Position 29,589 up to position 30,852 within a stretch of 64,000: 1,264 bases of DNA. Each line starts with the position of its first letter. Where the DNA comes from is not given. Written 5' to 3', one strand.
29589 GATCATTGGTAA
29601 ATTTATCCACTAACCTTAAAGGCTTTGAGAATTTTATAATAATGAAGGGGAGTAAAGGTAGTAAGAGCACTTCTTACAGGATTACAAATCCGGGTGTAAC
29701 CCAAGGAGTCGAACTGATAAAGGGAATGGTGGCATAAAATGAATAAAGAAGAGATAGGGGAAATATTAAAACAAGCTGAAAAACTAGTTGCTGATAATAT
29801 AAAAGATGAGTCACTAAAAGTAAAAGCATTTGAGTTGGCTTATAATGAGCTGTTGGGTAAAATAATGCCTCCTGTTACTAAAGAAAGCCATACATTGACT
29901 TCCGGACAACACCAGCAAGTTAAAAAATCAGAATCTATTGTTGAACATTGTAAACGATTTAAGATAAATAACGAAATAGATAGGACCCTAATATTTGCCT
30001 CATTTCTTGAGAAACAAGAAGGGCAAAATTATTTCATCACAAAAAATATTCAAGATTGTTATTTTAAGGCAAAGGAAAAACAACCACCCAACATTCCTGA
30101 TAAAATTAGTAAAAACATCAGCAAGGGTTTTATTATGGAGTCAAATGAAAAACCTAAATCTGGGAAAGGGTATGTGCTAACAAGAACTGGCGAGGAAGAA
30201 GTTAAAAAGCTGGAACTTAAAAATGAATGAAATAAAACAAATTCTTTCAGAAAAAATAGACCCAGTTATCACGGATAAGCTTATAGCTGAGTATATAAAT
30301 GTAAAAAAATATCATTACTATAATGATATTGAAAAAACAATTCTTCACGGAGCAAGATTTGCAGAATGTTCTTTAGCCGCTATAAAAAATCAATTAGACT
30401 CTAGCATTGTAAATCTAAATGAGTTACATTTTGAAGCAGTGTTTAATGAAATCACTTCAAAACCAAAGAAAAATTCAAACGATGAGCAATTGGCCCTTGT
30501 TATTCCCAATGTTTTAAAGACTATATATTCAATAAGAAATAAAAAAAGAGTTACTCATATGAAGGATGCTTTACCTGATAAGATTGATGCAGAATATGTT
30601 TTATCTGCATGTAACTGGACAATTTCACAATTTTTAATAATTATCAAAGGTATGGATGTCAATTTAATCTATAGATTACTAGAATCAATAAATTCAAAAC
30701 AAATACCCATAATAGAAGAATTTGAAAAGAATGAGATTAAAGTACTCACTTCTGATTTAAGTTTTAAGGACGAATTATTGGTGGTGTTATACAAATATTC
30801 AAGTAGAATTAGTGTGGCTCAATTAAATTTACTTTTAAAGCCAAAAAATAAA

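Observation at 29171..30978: AT-rich three-gene cassette beside the R-M system: two paralogous wHTH proteins plus a HEPN-like/wHTH protein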

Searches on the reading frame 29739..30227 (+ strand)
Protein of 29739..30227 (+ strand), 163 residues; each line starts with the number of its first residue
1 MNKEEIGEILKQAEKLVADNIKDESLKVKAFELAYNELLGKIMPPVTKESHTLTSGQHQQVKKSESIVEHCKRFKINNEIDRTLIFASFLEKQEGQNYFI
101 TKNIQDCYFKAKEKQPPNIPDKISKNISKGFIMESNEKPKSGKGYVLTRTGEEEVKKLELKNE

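Call 3: search_protein_families(library=pfam, proteins=[window:29739-30227:+], max_evalue=1)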
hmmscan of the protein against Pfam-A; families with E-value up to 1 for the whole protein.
window:29739-30227:+ (163 aa): 1 family
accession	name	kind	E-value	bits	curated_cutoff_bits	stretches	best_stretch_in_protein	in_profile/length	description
PF11184.13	DUF2969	-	0.0012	19.7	25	1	2-39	28-65/71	Protein of unknown function (DUF2969)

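Call 4: search_protein_families(library=padloc, proteins=[window:29739-30227:+], max_evalue=1)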
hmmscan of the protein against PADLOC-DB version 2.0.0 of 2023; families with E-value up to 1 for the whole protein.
window:29739-30227:+ (163 aa): 0 families

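Call 5: search_protein_families(library=ncbifam, proteins=[window:29739-30227:+], max_evalue=1)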
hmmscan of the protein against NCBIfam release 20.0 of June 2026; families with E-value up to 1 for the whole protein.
window:29739-30227:+ (163 aa): 1 family
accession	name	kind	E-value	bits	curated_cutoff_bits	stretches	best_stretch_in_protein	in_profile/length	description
NF033738.1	microvirid_RiPP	subfamily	0.19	12.5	26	1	86-105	3-18/46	microviridin/marinostatin family tricyclic proteinase inhibitor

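Call 17: find_homologous_proteins(query=window:29739-30227:+, max_evalue=0.01)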
Query window:29739-30227:+ (163 aa): 3 proteins with E <= 0.01 among 50 candidates.
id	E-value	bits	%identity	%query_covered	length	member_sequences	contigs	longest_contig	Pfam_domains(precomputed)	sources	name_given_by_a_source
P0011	2.2e-97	341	99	100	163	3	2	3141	-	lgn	-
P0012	1.3e-56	209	99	63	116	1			-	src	-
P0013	9.5e-39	151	59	82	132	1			-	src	-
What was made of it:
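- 29739..30230 (+): Gene B (163 aa), a distant paralogue of A. It has the same N-terminal hairpin motif (aa 1-41) and a C-terminal wHTH-type domain (about aa 66-160). Homologues: call 17.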

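Call 21: find_encoding_contigs(protein=P0011, flank=8000, max_places=3)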
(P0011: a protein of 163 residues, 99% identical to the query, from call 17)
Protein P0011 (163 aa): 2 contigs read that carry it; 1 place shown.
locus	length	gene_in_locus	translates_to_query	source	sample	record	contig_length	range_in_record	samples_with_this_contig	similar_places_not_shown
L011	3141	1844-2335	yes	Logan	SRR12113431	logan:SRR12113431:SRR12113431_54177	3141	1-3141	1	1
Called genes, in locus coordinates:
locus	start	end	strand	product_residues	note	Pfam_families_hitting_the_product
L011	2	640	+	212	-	?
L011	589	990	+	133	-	PF03852:Vsr, PF04480:DUF559 (faint)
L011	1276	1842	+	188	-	-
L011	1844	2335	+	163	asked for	-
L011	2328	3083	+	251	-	-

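Call 70: search_solved_structures(query=A6, max_evalue=10, show_alignments=1)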
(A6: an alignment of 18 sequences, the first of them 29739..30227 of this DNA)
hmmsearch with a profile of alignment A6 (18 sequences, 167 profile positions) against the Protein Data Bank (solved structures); distinct sequences matched with E-value up to 10: 15.
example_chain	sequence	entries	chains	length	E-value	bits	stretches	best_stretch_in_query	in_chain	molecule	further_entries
8s89_A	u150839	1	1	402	0.11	15.4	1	10-56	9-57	DE NOVO PROTEIN P400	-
8u1a_A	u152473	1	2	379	0.19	14.5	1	20-78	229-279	Designed Near Infrared Fluorescent Protein MC7BP34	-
3gaa_A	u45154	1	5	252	0.27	14.1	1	14-55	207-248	uncharacterized protein Ta1441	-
22oz_A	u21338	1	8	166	0.28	14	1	114-164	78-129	Transcriptional regulator marR family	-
2qk2_A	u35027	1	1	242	0.37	13.6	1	35-98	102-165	LP04448p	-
6xor_A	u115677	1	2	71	0.45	13.4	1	3-62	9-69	Protein swallow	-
6qu1_A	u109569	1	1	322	0.89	12.4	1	15-95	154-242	Transcription intermediary factor 1-beta,Transcription intermediary factor 1-beta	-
6h3a_A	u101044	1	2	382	1.3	11.8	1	15-95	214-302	Transcription intermediary factor 1-beta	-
5j2l_B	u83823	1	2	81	1.7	11.5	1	2-64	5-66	protein design 2L4HC2_11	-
1yaf_A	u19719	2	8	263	2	11.3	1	91-160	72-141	Transcriptional activator tenA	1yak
6z35_A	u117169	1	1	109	2.5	10.9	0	16-44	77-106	Maquette 2-1ip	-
9dt9_A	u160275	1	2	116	3.2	10.6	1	3-65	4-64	231_C2_TrkA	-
2yo3_A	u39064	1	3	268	3.8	10.3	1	10-69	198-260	GENERAL CONTROL PROTEIN GCN4, PUTATIVE INNER MEMBRANE PROTEIN, GENERAL CONTROL PROTEIN GCN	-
5tgw_A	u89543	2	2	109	4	10.3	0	16-42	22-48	PS1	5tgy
7jh6_A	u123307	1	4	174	5.7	9.8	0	16-57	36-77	Two-domain di-Zn(II) and porphyrin-binding protein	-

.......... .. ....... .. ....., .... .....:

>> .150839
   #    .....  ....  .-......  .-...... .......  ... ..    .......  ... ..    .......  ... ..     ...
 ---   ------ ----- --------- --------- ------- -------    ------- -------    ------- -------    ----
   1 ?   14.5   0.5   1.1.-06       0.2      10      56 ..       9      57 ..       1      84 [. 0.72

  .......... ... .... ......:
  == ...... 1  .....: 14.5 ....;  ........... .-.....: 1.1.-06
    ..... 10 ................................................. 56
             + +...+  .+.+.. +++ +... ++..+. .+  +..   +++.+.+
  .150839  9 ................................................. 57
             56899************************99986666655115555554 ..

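Call 74: search_protein_families(library=phrogs, proteins=[window:29739-30227:+], max_evalue=0.01)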
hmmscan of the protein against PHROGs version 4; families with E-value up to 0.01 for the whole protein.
window:29739-30227:+ (163 aa): 0 families

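Call 84: search_protein_families(library=pfam, alignment_id=A6, max_evalue=0.1)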
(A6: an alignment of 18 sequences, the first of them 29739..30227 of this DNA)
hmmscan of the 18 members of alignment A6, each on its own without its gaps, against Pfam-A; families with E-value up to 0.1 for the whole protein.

A. member 1, window:29739-30227:+ (163 aa): 1 family
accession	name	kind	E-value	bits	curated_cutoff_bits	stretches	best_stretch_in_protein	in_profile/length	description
PF11184.13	DUF2969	-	0.0012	19.7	25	1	2-39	28-65/71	Protein of unknown function (DUF2969)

B. families by the number of members that match (of 18 scanned): 16 families
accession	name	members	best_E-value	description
PF01870.24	Hjc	3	0.0054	Archaeal holliday junction resolvase (hjc)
PF21616.3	Topo-V_HhH_2_2nd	2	0.014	Topoisomerase V, second (HhH)2 tandem domain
PF09929.15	DUF2161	1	0.00012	Putative PD-(D/E)XK phosphodiesterase (DUF2161)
PF03273.18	Baculo_gp64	1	0.0002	Baculovirus gp64 envelope glycoprotein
PF11184.13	DUF2969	1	0.0012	Protein of unknown function (DUF2969)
PF04814.19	HNF-1_N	1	0.017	Hepatocyte nuclear factor 1 (HNF-1), N terminus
PF06825.17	HSBP1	1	0.027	Heat shock factor binding protein 1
PF20651.3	EXOC6_Sec15_N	1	0.032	Exocyst complex component EXOC6/Sec15, N-terminal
PF11841.14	ELMO_ARM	1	0.039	ELMO, armadillo-like helical domain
PF23163.1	CSD_RNase_II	1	0.04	CSD-like barrel domain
PF07603.17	Lcl_C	1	0.047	Lcl C-terminal domain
PF19788.4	DUF6272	1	0.053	Family of unknown function (DUF6272)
PF04208.19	MtrA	1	0.056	Tetrahydromethanopterin S-methyltransferase, subunit A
PF01813.22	ATP-synt_D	1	0.057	ATP synthase subunit D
PF04652.21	Vta1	1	0.071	Vta1 like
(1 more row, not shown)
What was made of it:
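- Tried and rejected: This was raised by weak Hjc and DUF2161 hits in 4 of 18 B relatives (call 84).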

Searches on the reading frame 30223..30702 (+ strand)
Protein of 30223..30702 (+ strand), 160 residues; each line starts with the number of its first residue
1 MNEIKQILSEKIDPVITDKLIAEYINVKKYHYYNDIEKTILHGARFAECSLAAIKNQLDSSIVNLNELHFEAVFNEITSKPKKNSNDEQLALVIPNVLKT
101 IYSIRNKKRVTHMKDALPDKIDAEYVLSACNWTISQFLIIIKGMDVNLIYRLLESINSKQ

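Call 62: search_protein_families(library=pfam, alignment_id=A5, max_evalue=10)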
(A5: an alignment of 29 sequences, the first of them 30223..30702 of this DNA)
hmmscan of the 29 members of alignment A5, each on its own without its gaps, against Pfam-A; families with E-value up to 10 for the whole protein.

A. member 1, window:30223-30702:+ (160 aa): 1 family
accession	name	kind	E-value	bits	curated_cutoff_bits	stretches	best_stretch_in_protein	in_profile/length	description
PF20277.3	CTD11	-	0.046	14.7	27.7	1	8-89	39-121/138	C-terminal domain 11 of the ABC-three component (ABC-3C) systems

B. families by the number of members that match (of 29 scanned): 25 families
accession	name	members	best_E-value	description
PF12174.13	RST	4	0.01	RCD1-SRO-TAF4 (RST) plant domain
PF06414.18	Zeta_toxin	4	0.036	Zeta toxin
PF07688.17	KaiA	3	0.025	KaiA C-terminal domain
PF04443.18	LuxE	2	0.0024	Acyl-protein synthetase, LuxE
PF14355.11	Abi_C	2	0.0055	Abortive infection C-terminus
PF06523.16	DUF1106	2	0.018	Protein of unknown function (DUF1106)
PF23864.1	DUF7222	2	0.052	Domain of unknown function (DUF7222)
PF12051.14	DUF3533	2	0.057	Protein of unknown function (DUF3533)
PF09958.14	DUF2192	1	0.0053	Uncharacterized protein conserved in archaea (DUF2192)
PF18076.6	FGAR-AT_N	1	0.0071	Formylglycinamide ribonucleotide amidotransferase N-terminal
PF03635.23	Vps35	1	0.012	Vacuolar protein sorting-associated protein 35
PF21852.1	DUF6911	1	0.025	Family of unknown function (DUF6911)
PF24624.1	Int_N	1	0.026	Phage integrase, N-terminal domain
PF22980.2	Myb_DNA-bind_8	1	0.043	Myb-like DNA-binding domain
PF20277.3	CTD11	1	0.046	C-terminal domain 11 of the ABC-three component (ABC-3C) systems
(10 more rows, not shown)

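Call 78: search_solved_structures(query=A5, max_evalue=10, show_alignments=5)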
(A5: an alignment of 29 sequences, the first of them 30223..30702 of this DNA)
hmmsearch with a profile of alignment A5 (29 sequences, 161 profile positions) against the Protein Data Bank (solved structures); distinct sequences matched with E-value up to 10: 2.
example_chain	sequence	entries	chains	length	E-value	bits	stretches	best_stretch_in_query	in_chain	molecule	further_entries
7bqr_A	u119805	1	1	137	0.26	14.3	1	12-82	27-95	Mussoc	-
7oez_A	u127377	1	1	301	1.1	12.3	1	3-54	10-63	Leucine aminopeptidase A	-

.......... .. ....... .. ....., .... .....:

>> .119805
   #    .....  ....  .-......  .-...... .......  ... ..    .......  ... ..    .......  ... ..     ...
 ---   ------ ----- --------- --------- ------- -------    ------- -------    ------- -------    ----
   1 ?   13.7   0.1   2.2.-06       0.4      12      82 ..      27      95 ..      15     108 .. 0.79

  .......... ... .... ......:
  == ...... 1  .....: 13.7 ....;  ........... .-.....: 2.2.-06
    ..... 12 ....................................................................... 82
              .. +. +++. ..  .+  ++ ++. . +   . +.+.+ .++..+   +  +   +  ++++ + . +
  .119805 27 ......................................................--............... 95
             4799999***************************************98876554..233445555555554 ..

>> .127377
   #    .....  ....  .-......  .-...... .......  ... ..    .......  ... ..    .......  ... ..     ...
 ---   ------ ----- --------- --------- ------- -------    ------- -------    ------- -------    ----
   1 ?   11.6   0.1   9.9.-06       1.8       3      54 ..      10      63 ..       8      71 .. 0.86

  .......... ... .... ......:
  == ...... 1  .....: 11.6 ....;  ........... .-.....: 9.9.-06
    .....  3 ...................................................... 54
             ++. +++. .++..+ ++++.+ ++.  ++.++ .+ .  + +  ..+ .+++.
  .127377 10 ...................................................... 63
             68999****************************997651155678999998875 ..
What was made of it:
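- On HEPN superfamily: The HMM of the N-terminal domain finds no HEPN protein in the PDB (call 78).
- The profile of C's N-terminal domain alone finds no PDB relative at all (call 78).
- Tried and rejected: It found nothing (call 78).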
